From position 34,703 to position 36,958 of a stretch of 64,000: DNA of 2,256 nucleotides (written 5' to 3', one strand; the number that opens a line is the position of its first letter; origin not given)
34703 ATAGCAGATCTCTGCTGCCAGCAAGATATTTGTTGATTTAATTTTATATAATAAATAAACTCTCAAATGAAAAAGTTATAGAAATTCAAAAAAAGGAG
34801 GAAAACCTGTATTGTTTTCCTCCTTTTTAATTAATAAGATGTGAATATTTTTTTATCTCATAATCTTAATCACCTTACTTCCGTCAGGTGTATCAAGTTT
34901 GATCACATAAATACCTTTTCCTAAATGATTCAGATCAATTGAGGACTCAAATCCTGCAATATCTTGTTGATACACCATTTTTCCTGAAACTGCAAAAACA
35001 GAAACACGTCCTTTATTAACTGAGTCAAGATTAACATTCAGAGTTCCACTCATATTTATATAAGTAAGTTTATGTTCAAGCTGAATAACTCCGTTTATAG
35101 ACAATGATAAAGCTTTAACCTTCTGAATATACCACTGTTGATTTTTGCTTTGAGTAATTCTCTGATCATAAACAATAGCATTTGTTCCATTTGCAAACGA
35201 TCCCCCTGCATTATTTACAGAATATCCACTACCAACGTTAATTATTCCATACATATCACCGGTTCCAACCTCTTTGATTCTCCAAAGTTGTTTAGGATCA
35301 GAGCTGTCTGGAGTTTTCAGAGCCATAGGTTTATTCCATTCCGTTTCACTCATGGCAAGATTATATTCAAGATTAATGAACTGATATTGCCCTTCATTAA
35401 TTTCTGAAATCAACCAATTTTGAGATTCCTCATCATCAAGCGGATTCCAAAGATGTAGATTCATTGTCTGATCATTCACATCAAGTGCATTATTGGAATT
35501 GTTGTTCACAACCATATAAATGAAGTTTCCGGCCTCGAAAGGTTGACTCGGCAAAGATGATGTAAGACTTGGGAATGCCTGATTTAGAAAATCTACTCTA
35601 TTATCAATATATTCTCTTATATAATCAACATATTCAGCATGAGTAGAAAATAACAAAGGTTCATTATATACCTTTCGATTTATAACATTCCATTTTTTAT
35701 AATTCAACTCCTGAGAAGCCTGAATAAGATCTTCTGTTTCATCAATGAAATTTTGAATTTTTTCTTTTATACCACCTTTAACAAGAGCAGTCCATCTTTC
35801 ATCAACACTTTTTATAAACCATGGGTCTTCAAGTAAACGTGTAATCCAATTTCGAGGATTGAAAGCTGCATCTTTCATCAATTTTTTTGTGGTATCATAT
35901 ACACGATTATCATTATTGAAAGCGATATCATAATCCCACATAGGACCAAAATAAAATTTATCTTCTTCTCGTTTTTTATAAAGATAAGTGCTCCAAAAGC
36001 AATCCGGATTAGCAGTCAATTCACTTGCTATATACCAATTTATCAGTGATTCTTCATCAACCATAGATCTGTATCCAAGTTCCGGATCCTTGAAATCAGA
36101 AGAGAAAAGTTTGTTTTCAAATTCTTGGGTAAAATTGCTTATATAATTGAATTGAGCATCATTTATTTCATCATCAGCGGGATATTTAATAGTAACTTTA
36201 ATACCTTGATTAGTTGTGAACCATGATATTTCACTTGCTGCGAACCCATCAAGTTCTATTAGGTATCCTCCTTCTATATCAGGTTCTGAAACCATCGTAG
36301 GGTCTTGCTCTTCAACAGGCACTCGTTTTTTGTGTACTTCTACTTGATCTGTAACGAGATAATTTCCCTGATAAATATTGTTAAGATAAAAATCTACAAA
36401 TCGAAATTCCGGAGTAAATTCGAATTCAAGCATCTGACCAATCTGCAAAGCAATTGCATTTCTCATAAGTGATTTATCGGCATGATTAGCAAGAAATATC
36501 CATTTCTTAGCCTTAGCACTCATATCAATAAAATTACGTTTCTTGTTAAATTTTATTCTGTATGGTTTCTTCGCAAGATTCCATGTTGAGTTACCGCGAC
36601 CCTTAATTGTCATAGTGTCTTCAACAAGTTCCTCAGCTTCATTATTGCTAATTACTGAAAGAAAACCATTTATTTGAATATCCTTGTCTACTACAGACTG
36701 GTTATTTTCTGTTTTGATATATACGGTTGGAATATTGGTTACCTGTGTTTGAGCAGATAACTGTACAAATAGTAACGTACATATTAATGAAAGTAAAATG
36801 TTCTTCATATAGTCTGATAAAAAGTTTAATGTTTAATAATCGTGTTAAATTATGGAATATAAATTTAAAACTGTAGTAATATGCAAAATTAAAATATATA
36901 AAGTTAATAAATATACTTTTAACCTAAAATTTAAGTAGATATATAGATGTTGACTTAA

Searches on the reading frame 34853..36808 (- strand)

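Call 72: search_protein_families(library=pfam, proteins=[window:34853-36808:-], max_evalue=0.00001)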
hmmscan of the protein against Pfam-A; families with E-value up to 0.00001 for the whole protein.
window:34853-36808:- (651 aa): 4 families
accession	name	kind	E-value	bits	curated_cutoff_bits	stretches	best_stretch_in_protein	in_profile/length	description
PF08757.17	CotH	-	2.2e-47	162.6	23.8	1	68-408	1-322/322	CotH kinase protein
PF14200.12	RicinB_lectin_2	-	3.7e-16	60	25.6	2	462-547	2-89/89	Ricin-type beta-trefoil lectin domain-like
PF18962.6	Por_Secre_tail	-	1.1e-06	29.3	27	1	587-649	7-73/75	Secretion system C-terminal sorting domain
PF00652.28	Ricin_B_lectin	-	9.2e-06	26.3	29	0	431-559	3-126/126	Ricin-type beta-trefoil lectin domain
